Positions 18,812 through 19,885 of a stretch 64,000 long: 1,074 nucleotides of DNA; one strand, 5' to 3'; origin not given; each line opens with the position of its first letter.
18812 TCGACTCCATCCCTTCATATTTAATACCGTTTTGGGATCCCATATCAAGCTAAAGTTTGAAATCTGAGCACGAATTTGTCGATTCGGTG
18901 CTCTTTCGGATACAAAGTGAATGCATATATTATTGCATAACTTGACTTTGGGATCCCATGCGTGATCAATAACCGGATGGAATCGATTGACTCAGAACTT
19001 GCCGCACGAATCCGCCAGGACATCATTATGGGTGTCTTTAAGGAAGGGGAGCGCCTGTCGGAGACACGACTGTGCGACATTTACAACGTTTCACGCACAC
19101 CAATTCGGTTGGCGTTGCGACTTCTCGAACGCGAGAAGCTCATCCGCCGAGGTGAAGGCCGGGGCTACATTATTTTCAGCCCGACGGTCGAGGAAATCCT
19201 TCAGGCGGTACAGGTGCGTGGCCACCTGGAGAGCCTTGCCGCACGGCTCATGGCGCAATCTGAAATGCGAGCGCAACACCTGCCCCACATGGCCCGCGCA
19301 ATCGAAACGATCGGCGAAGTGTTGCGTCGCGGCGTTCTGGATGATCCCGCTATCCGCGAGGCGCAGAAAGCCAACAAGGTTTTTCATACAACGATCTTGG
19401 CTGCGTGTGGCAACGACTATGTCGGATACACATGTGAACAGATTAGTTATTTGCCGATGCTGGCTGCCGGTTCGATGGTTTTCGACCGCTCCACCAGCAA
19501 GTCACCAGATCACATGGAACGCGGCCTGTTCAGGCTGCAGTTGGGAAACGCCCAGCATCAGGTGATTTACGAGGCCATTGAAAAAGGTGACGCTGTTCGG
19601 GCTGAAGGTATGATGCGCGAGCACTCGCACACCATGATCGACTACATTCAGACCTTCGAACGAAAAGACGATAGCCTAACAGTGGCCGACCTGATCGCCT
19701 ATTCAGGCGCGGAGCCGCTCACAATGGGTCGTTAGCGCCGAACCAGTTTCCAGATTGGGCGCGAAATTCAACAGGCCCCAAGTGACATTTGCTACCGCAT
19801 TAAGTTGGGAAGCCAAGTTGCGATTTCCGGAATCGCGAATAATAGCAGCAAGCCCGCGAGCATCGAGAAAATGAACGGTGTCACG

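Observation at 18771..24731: Five copies of the palindrome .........(A/G), seen only in two divergent promoter regions, define a probable GntR regulon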

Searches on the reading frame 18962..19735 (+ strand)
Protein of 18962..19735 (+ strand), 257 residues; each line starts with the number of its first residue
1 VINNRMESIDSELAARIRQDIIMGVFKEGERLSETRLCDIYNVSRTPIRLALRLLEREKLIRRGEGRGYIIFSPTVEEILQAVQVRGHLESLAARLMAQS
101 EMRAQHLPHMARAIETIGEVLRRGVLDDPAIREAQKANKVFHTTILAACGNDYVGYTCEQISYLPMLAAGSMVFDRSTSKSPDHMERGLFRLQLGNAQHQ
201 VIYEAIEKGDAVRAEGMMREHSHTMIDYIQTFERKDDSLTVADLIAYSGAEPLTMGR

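Call 7: search_protein_families(library=pfam, proteins=[window:18962-19735:+])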
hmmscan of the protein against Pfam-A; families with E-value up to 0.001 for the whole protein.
window:18962-19735:+ (257 aa): 2 families
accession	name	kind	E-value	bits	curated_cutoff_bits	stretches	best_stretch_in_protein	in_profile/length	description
PF00392.27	GntR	-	2.7e-16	59.4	27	1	12-69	4-62/64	Bacterial regulatory proteins, gntR family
PF07729.17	FCD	-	6.4e-14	52.9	24.3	1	83-221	3-122/125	FCD domain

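Call 12: find_homologous_proteins(query=window:18977-19732:+)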
Query seq(252 aa) (252 aa): 470 proteins with E <= 0.001 among 2991 candidates; the best 120 are listed.
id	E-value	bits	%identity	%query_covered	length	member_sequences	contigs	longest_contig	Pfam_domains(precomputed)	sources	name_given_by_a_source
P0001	1.7e-149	514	100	93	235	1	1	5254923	PF07729.18,PF00392.28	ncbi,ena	-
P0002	7.1e-141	486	87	100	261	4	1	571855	PF07729.18,PF00392.28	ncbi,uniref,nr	ncbi:GntR family transcriptional regulator [Ruegeria sp. HKCCD8929]|uniref:GntR family transcription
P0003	5.3e-138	476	87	100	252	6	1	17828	PF07729.18,PF00392.28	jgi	jgi:GntR family transcriptional regulator of vanillate catabolism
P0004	2.4e-136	471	86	100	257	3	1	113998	PF07729.18,PF00392.28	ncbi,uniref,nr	ncbi:GntR family transcriptional regulator [Phaeobacter marinintestinus]|uniref:GntR family transcri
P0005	3.9e-132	457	83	100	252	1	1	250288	PF07729.18,PF00392.28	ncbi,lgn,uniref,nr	ncbi:GntR family transcriptional regulator [Shimia abyssi]|uniref:GntR family transcriptional regula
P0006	2.4e-131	454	82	99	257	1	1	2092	PF07729.18,PF00392.28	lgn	-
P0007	1.0e-129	449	84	98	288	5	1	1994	PF07729.18,PF00392.28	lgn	-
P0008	1.1e-129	449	84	97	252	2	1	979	PF07729.18,PF00392.28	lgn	-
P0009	9.2e-129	446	80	99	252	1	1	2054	PF07729.18,PF00392.28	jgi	-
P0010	4.0e-126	437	84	96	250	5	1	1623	PF07729.18,PF00392.28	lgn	-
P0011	6.7e-124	430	84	93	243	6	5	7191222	PF07729.18,PF00392.28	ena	-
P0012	2.8e-123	428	79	98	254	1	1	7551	PF07729.18,PF00392.28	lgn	-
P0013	3.0e-123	428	79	98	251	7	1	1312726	PF07729.18,PF00392.28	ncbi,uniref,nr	ncbi:GntR family transcriptional regulator [Shimia sp. Alg240-R146]|uniref:GntR family transcription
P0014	8.8e-122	423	78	98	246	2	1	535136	PF07729.18,PF00392.28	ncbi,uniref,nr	ncbi:GntR family transcriptional regulator [Shimia sp. SK013]|uniref:GntR family transcriptional reg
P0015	2.5e-121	422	78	98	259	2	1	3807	PF07729.18,PF00392.28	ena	-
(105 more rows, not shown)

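Call 17: search_solved_structures(query=window:18977-19735:+, max_evalue=0.001, show_alignments=2)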
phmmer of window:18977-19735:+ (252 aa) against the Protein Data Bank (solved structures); distinct sequences matched with E-value up to 0.001: 8.
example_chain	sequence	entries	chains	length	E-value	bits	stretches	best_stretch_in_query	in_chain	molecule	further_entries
6z74_A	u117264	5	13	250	5.5e-22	81.9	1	10-226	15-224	Transcriptional regulator, GntR family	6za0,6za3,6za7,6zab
7xp0_A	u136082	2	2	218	4.5e-08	36.3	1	4-148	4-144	Probable transcriptional regulator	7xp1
2hs5_A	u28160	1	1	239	1.9e-07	34.3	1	7-81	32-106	putative transcriptional regulator GntR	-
3c7j_A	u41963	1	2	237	5.3e-07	32.8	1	10-110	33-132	Transcriptional regulator, GntR family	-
9isw_A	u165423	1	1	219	1.6e-05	28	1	3-97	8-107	Transcriptional regulator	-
9jpj_C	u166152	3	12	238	3.6e-05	26.9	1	6-216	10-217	Pyruvate dehydrogenase complex repressor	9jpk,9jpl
7u5q_A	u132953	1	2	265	0.00013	25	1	11-96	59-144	Transcriptional regulator, GntR family protein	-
3ihu_A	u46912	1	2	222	0.00019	24.5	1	13-98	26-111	Transcriptional regulator, GntR family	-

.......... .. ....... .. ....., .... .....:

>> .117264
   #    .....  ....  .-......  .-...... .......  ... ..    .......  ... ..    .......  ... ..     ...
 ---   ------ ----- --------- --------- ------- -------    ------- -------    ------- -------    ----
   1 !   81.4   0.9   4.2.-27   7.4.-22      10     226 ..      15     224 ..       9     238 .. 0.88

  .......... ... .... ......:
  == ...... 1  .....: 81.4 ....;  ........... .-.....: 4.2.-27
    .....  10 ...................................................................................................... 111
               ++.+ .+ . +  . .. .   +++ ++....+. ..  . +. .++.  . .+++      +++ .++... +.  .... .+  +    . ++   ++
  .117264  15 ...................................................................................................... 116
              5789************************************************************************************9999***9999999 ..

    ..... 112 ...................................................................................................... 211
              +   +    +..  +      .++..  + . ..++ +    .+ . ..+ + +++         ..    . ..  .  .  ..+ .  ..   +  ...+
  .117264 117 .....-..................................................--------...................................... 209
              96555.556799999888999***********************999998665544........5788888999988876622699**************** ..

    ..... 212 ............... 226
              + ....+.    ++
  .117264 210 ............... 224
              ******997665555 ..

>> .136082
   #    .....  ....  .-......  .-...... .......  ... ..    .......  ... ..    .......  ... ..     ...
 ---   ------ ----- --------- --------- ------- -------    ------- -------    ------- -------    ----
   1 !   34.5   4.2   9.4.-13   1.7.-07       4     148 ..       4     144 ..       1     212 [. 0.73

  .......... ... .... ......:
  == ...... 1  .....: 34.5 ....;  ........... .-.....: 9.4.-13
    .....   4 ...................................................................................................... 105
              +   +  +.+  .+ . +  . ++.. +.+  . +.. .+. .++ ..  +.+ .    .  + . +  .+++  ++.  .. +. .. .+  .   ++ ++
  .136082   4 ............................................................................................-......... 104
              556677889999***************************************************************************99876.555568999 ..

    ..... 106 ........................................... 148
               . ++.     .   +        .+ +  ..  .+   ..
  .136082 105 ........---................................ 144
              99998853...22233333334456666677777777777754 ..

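Call 19: find_related_loci(query=A1, collection=genome_contigs, flank=10000)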
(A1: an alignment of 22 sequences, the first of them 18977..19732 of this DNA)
Query A1 (252 aa) in genome_contigs; peptide patterns used: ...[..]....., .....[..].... (x = any residue, [..] = any of these).
519 stretches matched a pattern; 463 encode a relative of the query (tblastn E <= 1e-3); the best 80 are kept; 80 distinct loci.
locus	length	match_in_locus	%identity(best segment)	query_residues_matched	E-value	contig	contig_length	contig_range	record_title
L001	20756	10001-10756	87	1-252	2e-150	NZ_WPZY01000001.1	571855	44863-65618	Ruegeria sp. HKCCD8929 NODE_1, whole genome shotgun sequence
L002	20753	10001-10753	86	1-251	1e-146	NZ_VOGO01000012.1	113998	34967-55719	Phaeobacter marinintestinus strain UB-M7 UB-M7_scaffold12, whole genome shotgun sequence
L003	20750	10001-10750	85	1-250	1e-143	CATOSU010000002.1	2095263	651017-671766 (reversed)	MAG: uncultured Rhodobacteraceae bacterium isolate 40c057d4-95a5-45c8-a4db-551b3d3aec29 genome assembly, contig: contig_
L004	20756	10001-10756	83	1-252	1e-142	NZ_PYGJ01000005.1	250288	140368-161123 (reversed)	Shimia abyssi strain DSM 100673 Ga0181044_105, whole genome shotgun sequence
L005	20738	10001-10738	79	1-246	2e-133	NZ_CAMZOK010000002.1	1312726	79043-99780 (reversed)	Shimia sp. Alg240-R146 NODE_2_length_1312726_cov_112.719, whole genome shotgun sequence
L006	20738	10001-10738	78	1-246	8e-132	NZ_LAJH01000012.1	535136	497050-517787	Shimia sp. SK013 shim_contig000012, whole genome shotgun sequence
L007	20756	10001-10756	75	1-248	8e-127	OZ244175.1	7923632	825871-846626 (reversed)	MAG: Hoeflea sp. isolate b91fc3f4-b724-4702-9b56-207046c8be30 genome assembly, chromosome: 1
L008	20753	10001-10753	75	1-247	2e-126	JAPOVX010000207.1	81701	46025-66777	MAG: Rhodobacteraceae bacterium isolate COS2_bin_10 NODE_167_length_81701_cov_7.679, whole genome shotgun sequence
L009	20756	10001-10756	75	1-248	2e-126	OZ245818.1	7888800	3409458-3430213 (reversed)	MAG: Hoeflea sp. isolate 46c4322e-39e3-4f6d-b306-f099e3b1c066 genome assembly, chromosome: 1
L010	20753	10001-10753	74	1-247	2e-126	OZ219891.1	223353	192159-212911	MAG: Paracoccaceae bacterium isolate 4cdb1b34-29e2-49c8-9f17-49d5e6017733 genome assembly, chromosome: 16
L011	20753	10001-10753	75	1-247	2e-126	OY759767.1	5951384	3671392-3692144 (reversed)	MAG: Paracoccaceae bacterium isolate 316162c6-927f-40e2-b83c-ebe45102abf5 genome assembly, chromosome: 1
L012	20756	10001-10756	75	1-248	1e-125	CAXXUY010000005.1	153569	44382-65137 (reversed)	MAG: Paracoccaceae bacterium isolate 97c81714-8806-418c-9c79-d9e270ccf8c2 genome assembly, contig: contig_5, whole genom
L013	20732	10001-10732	76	1-244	2e-125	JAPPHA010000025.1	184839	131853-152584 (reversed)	MAG: Paracoccaceae bacterium isolate RHO1_bin_6 NODE_127_length_184839_cov_34.905717, whole genome shotgun sequence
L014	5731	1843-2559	77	1-244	2e-125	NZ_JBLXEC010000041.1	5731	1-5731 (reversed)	MAG: Marinovum sp. isolate ES21-03 S21maxbin_out.013RE.5K@46, whole genome shotgun sequence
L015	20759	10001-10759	74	1-249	5e-125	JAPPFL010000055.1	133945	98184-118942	MAG: Albidovulum sp. isolate RHO1_bin_2 NODE_271_length_133945_cov_21.602786, whole genome shotgun sequence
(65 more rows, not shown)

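Call 26: search_protein_families(library=ncbifam, proteins=[window:18977-19735:+], max_evalue=0.00001)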
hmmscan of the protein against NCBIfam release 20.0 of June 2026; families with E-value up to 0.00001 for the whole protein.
window:18977-19735:+ (252 aa): 12 families
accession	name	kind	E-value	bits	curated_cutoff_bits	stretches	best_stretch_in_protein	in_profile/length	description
TIGR03338.1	phnR_burk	equivalog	7e-18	65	271.5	1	9-217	17-206/212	phosphonate utilization associated transcriptional regulator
NF008576.0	PRK11534.1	equivalog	8.7e-17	61.5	218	1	11-226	15-219/225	DNA-binding transcriptional regulator CsiR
NF007442.0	PRK09990.1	equivalog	9.5e-11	41.6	301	1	6-237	13-248/256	transcriptional regulator GlcC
NF008491.0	PRK11402.1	subfamily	1.4e-09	37.8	269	1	8-79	16-88/243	GntR family transcriptional regulator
NF003011.0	PRK03837.1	subfamily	6.6e-09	35.7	260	1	7-225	17-234/241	transcriptional regulator NanR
TIGR02404.1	trehalos_R_Bsub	equivalog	2.5e-08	33.9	211.95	1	10-69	7-67/233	trehalose operon repressor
NF052282.1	PLP_TF_PdxR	equivalog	1.3e-07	31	320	1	6-69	4-68/448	MocR-like pyridoxine biosynthesis transcription factor PdxR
TIGR02325.1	C_P_lyase_phnF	equivalog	6.4e-07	29.1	156.8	1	7-69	12-75/238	phosphonate metabolism transcriptional regulator PhnF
TIGR02018.2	his_ut_repres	equivalog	7.7e-07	28.7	220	1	9-78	5-75/226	histidine utilization transcriptional repressor HutC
TIGR03337.1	phnR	equivalog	2.2e-06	27.5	296.75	1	9-70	7-69/231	phosphonate utilization transcriptional regulator PhnR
NF007588.0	PRK10225.1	equivalog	2.6e-06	26.9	442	0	7-92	13-104/257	Uxu operon transcriptional regulator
NF041547.1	GntR_LSA1692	equivalog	8.5e-06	25.5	275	0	6-68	4-67/233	GntR family transcriptional regulator, LSA1692 subfamily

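Call 40: find_encoding_contigs(protein=P0001, flank=1000, max_places=2)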
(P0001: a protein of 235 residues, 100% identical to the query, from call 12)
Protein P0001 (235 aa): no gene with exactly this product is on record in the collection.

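Call 58: predict_structure(alignment_id=A1)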
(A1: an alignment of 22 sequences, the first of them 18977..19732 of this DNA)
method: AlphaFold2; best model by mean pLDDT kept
length: 252 residues; sequences in the alignment: 22
mean_pLDDT: 80.3   pTM: 0.71
mean pLDDT of the five models: 80.3, 77.7, 77.6, 75.5, 74.2
residues with pLDDT >= 90: 78; 70-90: 118; 50-70: 41; < 50: 15
segments of 3 or more residues with pLDDT < 50: 230-232, 243-252
pLDDT, mean of each block of 10 residues (from residue 1): 65 75 82 90 86 76 74 80 93 95 97 93 84 91 88 72 62 74 88 97 98 91 69 56 40 30
secondary structure, 60 per line:
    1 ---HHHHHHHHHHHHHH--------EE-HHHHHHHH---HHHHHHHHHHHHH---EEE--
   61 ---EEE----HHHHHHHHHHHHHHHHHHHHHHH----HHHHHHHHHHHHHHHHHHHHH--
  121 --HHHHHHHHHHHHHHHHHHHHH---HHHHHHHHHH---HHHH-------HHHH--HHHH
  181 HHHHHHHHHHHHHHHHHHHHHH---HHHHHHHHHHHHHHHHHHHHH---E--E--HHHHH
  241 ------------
elements in order: H4-17 H29-36 H40-52 E56-58 E64-66 H71-93 H98-118 H123-143 H147-156 H160-163 H171-174 H177-202 H206-226 H236-240

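Call 60: fold_search(model_id=the predicted structure, library=pdb)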
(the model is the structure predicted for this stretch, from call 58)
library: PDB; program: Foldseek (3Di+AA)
matches with E <= 10: 1417; with E <= 0.001: 64
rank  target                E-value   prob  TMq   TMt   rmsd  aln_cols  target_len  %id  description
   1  6za0_A                4.2e-12  1.00  0.70  0.73   4.6       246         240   26  Structure of the transcriptional repressor Atu1419 (VanR) in complex with a fortuitous citrate from agrobacterium fabr (released 2020-12-02)
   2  6za7_A                4.2e-12  1.00  0.67  0.70   5.4       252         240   26  Structure of the apo transcriptional repressor Atu1419 (VanR) from agrobacterium fabrum (released 2020-12-02)
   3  6za7_D                4.4e-12  1.00  0.68  0.72   5.2       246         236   26  Structure of the apo transcriptional repressor Atu1419 (VanR) from agrobacterium fabrum (released 2020-12-02)
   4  6z74_D                4.6e-12  1.00  0.67  0.71   5.1       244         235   27  Structure of the transcriptional repressor Atu1419 (VanR) in complex with a fortuitous citrate from agrobacterium fabr (released 2020-12-02)
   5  6z74_B                6.4e-12  1.00  0.67  0.71   5.1       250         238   26  Structure of the transcriptional repressor Atu1419 (VanR) in complex with a fortuitous citrate from agrobacterium fabr (released 2020-12-02)
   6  6za3_B                6.4e-12  1.00  0.67  0.70   4.6       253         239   25  Structure of the transcriptional repressor Atu1419 (VanR) from agrobacterium fabrum in complex a palindromic DNA (C222 (released 2020-12-02)
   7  6z74_C                7.7e-12  1.00  0.67  0.72   4.9       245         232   26  Structure of the transcriptional repressor Atu1419 (VanR) in complex with a fortuitous citrate from agrobacterium fabr (released 2020-12-02)
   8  6za0_B                1.1e-11  1.00  0.67  0.71   5.0       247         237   26  Structure of the transcriptional repressor Atu1419 (VanR) in complex with a fortuitous citrate from agrobacterium fabr (released 2020-12-02)
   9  6za7_B                1.7e-11  1.00  0.69  0.73   4.5       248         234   26  Structure of the apo transcriptional repressor Atu1419 (VanR) from agrobacterium fabrum (released 2020-12-02)
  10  6za7_C                1.8e-11  1.00  0.69  0.72   5.2       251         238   25  Structure of the apo transcriptional repressor Atu1419 (VanR) from agrobacterium fabrum (released 2020-12-02)
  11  6z74_A                2.6e-11  1.00  0.69  0.73   4.7       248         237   25  Structure of the transcriptional repressor Atu1419 (VanR) in complex with a fortuitous citrate from agrobacterium fabr (released 2020-12-02)
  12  6za3_A                2.7e-11  1.00  0.72  0.75   3.9       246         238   25  Structure of the transcriptional repressor Atu1419 (VanR) from agrobacterium fabrum in complex a palindromic DNA (C222 (released 2020-12-02)
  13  7u5q_B                4.7e-09  1.00  0.65  0.74   4.5       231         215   22  Crystal structure of transcriptional regulator, GntR family, from Brucella melitensis (released 2022-03-09)
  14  3ihu_B                9.1e-09  1.00  0.61  0.73   5.0       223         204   19  Crystal structure of DNA binding protein (YP_298823.1) from Ralstonia eutropha JMP134 at 1.92 A resolution (released 2009-08-11)
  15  7u5q_A                1.2e-08  1.00  0.65  0.74   4.3       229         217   22  Crystal structure of transcriptional regulator, GntR family, from Brucella melitensis (released 2022-03-09)
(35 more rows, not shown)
